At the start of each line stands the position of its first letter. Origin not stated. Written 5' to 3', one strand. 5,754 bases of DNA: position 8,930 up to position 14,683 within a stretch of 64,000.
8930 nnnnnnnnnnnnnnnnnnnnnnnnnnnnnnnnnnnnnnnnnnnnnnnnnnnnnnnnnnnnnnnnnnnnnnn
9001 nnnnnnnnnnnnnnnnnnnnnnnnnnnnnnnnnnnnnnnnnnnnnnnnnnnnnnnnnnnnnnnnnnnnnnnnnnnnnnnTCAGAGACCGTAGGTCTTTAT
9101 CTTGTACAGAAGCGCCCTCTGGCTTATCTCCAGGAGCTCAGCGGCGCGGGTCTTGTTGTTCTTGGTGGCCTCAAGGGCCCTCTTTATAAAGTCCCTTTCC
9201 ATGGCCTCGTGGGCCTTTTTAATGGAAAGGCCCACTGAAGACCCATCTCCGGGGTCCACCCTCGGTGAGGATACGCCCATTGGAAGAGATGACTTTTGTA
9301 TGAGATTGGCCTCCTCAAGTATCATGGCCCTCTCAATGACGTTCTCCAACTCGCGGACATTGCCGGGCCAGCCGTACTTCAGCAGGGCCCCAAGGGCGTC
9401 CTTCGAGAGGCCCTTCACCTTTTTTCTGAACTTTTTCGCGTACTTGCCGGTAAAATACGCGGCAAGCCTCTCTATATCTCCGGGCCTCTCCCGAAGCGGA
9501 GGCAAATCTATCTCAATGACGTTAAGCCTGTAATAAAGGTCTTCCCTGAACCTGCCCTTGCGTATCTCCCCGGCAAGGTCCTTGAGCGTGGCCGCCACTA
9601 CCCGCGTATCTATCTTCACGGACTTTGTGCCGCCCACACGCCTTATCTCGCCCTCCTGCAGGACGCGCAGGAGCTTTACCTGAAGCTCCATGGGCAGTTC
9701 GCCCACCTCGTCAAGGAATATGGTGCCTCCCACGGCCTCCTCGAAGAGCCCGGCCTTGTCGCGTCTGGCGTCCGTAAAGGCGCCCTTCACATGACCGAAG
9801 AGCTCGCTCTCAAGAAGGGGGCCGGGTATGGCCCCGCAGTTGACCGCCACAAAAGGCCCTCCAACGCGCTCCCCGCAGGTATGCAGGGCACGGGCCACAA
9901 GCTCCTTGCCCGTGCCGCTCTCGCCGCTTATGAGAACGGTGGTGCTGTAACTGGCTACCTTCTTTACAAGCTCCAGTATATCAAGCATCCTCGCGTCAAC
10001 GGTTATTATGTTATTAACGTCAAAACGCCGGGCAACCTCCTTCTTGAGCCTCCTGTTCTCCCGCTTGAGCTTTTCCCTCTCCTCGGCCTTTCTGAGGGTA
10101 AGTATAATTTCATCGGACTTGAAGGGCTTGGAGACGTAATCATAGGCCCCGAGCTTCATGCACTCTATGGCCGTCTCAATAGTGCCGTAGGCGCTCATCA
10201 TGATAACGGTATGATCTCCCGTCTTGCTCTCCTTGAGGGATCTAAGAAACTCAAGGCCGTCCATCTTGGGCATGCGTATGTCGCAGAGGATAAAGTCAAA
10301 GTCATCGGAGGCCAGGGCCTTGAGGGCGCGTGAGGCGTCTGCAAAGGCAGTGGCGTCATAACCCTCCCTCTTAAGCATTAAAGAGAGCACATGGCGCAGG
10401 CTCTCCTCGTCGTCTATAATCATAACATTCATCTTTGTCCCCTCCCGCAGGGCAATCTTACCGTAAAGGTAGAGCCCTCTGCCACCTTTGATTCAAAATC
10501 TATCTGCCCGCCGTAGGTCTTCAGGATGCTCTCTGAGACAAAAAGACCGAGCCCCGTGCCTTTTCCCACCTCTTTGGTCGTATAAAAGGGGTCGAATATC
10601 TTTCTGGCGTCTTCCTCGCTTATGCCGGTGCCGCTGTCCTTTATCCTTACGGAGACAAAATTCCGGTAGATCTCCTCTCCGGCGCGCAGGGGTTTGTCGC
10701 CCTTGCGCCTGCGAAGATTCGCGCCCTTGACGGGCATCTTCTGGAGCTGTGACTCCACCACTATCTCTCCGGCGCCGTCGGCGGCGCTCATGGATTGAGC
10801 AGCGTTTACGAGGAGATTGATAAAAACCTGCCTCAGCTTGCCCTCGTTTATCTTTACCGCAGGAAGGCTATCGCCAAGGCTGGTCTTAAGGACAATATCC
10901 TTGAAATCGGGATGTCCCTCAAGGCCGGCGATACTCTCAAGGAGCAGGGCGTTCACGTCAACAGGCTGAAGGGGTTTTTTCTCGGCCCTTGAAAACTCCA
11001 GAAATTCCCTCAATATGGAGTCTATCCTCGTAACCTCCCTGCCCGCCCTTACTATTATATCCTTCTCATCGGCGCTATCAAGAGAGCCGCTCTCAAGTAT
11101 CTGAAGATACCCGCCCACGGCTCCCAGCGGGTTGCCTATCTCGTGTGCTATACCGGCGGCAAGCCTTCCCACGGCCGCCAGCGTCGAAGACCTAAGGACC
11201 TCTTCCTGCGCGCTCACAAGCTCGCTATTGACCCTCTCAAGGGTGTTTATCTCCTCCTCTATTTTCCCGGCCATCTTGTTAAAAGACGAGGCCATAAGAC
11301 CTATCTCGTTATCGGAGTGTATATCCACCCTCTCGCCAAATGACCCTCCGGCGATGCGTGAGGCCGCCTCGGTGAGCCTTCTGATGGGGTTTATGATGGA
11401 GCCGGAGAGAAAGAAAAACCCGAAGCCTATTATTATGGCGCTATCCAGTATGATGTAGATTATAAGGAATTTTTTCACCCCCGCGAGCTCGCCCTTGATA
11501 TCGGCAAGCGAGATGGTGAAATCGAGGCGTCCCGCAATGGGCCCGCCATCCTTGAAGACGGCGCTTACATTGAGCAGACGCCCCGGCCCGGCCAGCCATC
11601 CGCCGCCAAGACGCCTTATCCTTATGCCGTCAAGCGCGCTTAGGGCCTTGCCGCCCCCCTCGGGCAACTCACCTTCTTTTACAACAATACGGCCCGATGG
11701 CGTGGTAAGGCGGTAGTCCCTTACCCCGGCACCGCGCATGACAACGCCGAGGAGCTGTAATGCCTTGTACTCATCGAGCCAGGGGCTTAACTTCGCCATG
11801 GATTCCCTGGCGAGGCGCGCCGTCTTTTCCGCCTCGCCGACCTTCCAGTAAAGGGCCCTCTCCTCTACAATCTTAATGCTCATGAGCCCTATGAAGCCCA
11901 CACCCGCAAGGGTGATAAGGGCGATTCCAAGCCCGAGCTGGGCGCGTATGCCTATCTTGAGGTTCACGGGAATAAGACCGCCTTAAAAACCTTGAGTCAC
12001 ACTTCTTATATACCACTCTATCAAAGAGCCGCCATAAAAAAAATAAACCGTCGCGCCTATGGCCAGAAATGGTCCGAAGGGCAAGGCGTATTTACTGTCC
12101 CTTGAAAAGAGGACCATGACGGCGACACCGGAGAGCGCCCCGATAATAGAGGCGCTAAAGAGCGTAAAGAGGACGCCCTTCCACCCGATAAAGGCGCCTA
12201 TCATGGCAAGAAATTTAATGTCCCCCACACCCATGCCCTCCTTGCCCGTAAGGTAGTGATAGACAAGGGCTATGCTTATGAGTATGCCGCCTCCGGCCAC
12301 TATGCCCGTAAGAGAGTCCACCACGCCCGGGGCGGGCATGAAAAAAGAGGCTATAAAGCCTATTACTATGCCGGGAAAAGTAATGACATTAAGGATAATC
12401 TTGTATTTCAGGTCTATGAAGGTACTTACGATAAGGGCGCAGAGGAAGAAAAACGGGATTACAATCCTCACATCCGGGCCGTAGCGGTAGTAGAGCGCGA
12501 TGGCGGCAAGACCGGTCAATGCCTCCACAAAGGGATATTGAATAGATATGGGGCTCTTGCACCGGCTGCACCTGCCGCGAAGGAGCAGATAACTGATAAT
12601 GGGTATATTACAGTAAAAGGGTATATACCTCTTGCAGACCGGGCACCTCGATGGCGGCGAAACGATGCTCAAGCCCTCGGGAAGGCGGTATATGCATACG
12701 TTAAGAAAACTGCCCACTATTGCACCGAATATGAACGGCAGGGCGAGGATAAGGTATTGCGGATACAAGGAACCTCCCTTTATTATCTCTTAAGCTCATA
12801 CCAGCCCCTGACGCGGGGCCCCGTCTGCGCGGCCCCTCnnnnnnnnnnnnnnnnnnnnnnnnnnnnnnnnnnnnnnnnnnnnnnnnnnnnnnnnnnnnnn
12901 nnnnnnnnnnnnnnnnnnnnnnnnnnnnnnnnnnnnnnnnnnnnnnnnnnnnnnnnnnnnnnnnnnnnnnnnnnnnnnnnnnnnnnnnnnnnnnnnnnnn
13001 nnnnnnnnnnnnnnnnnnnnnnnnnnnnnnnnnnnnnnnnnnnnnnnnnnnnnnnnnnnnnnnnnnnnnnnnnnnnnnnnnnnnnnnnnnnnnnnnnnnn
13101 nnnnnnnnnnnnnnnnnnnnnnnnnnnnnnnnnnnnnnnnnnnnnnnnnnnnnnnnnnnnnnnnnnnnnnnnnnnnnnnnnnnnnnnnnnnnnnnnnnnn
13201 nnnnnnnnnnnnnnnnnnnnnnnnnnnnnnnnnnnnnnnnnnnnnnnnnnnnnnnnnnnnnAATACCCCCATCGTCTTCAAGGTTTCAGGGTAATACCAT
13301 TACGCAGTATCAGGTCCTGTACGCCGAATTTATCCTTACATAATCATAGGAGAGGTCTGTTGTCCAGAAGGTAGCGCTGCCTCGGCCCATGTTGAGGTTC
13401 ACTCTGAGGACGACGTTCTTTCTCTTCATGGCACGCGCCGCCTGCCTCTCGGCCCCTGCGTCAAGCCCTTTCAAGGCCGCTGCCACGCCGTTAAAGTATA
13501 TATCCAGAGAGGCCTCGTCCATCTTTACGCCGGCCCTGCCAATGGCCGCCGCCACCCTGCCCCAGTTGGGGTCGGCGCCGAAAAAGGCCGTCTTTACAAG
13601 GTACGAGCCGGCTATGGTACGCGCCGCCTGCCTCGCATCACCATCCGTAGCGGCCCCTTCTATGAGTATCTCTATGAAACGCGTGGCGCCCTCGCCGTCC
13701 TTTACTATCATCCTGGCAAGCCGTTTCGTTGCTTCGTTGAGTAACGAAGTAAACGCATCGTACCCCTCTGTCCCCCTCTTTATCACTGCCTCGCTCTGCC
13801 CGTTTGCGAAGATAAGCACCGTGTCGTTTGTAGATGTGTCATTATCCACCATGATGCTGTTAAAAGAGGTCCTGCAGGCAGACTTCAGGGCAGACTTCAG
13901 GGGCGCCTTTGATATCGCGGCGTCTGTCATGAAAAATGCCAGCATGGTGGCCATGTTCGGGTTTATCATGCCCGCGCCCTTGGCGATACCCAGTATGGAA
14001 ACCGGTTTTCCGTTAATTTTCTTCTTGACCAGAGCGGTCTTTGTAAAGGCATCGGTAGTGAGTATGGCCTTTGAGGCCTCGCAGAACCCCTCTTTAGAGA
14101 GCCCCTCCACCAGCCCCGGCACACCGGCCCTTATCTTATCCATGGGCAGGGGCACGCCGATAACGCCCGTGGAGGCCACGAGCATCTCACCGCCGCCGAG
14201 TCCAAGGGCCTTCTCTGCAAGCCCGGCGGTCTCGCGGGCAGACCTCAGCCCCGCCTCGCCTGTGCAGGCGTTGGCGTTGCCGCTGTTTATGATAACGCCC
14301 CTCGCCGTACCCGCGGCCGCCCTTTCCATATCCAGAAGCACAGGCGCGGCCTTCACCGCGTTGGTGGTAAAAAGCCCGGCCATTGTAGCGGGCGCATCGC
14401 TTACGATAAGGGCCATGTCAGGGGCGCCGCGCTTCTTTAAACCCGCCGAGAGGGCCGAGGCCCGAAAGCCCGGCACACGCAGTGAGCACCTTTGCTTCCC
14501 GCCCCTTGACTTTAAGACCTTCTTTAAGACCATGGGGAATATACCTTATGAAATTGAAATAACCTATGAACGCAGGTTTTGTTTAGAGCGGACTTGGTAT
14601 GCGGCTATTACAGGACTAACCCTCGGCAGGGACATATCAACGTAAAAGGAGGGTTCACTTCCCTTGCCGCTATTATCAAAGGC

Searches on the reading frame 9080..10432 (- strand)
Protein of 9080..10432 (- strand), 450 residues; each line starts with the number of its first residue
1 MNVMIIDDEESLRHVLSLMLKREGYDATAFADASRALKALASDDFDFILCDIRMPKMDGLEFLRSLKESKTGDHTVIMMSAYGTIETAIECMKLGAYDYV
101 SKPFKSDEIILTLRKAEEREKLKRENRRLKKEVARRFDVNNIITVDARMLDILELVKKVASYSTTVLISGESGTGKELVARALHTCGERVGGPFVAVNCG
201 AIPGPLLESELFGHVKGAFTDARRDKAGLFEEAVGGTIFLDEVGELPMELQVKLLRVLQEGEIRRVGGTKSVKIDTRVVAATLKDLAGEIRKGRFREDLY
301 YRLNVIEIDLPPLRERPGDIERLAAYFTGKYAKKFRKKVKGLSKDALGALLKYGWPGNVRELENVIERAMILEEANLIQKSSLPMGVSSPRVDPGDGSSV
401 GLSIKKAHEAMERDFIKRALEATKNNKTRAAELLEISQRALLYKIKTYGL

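Call 58: search_protein_families(library=pfam, proteins=[window:9080-10432:-], max_evalue=0.00001)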
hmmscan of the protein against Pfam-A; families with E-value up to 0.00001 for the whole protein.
window:9080-10432:- (450 aa): 6 families
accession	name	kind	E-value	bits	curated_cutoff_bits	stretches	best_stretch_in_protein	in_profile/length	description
PF00158.32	Sigma54_activat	-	1.8e-69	233.2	20.2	1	143-308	2-167/168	Sigma-54 interaction domain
PF00072.30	Response_reg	-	7.1e-31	107.1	30.2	1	3-112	1-109/111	Response regulator receiver domain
PF25601.1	AAA_lid_14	-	3.3e-25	88.2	27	1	314-388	1-75/87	AAA+ ATPase lid domain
PF14532.12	Sigma54_activ_2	-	4.1e-20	72.9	25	1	150-313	8-138/138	Sigma-54 interaction domain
PF02954.25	HTH_8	-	3.2e-10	40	22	1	409-448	3-42/42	Bacterial regulatory protein, Fis family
PF07728.20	AAA_5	-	1e-05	26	22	0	166-281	2-120/139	AAA domain (dynein-related subfamily)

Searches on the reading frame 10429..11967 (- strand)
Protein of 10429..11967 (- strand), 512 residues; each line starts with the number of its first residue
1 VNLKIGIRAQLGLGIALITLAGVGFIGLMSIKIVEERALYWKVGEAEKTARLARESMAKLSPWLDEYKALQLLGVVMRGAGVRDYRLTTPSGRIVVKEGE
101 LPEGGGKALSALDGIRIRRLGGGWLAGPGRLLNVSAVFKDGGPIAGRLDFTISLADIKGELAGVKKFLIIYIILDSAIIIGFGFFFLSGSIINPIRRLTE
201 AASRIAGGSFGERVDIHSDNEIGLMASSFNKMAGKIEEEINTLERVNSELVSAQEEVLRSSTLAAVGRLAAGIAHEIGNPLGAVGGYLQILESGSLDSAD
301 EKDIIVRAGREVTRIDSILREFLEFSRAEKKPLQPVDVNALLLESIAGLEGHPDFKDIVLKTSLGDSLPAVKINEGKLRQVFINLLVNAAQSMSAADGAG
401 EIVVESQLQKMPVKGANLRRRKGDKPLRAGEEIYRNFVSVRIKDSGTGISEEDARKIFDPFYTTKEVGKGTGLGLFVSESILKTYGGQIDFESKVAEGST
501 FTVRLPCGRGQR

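Call 58: search_protein_families(library=pfam, proteins=[window:10429-11967:-], max_evalue=0.00001)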
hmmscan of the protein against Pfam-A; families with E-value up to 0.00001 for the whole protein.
window:10429-11967:- (512 aa): 3 families
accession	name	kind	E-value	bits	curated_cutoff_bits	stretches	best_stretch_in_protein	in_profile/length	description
PF02518.31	HATPase_c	-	2.3e-20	73.6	26.4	1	375-507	3-109/111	Histidine kinase-, DNA gyrase B-, and HSP90-like ATPase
PF00672.30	HAMP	-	6.8e-16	58.8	25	1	186-238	1-53/53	HAMP domain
PF00512.31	HisKA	-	5.6e-12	46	26.9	1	267-329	3-64/66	His Kinase A (phospho-acceptor) domain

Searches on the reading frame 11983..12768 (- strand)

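Call 58: search_protein_families(library=pfam, proteins=[window:11983-12768:-], max_evalue=0.00001)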
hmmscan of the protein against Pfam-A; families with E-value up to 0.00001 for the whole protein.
window:11983-12768:- (261 aa): 2 families
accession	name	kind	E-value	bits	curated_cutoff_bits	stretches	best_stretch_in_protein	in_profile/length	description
PF06750.18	A24_N_bact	-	1.2e-33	115.4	23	1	13-96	1-84/84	Bacterial Peptidase A24 N-terminal domain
PF01478.23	Peptidase_A24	-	1e-20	74.5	26.5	1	106-214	1-103/104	Type IV leader peptidase family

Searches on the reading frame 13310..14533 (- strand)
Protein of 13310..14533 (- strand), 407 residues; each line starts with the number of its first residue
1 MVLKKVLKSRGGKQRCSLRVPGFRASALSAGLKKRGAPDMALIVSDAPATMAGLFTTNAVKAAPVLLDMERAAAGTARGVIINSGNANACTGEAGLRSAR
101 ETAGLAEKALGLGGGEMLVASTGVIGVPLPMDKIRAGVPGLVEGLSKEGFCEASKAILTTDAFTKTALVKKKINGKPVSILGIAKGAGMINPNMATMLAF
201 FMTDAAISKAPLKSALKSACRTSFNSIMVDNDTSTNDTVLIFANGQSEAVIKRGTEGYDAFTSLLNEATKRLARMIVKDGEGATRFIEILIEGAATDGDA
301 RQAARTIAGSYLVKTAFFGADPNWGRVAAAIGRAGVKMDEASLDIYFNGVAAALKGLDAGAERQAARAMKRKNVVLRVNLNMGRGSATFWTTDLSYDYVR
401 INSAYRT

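Call 58: search_protein_families(library=pfam, proteins=[window:13310-14533:-], max_evalue=0.00001)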
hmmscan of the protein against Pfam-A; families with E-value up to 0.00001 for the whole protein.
window:13310-14533:- (407 aa): 1 family
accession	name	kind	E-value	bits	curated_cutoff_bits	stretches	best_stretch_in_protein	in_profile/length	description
PF01960.23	ArgJ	-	2.3e-142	474.6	32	1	25-407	2-377/377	ArgJ family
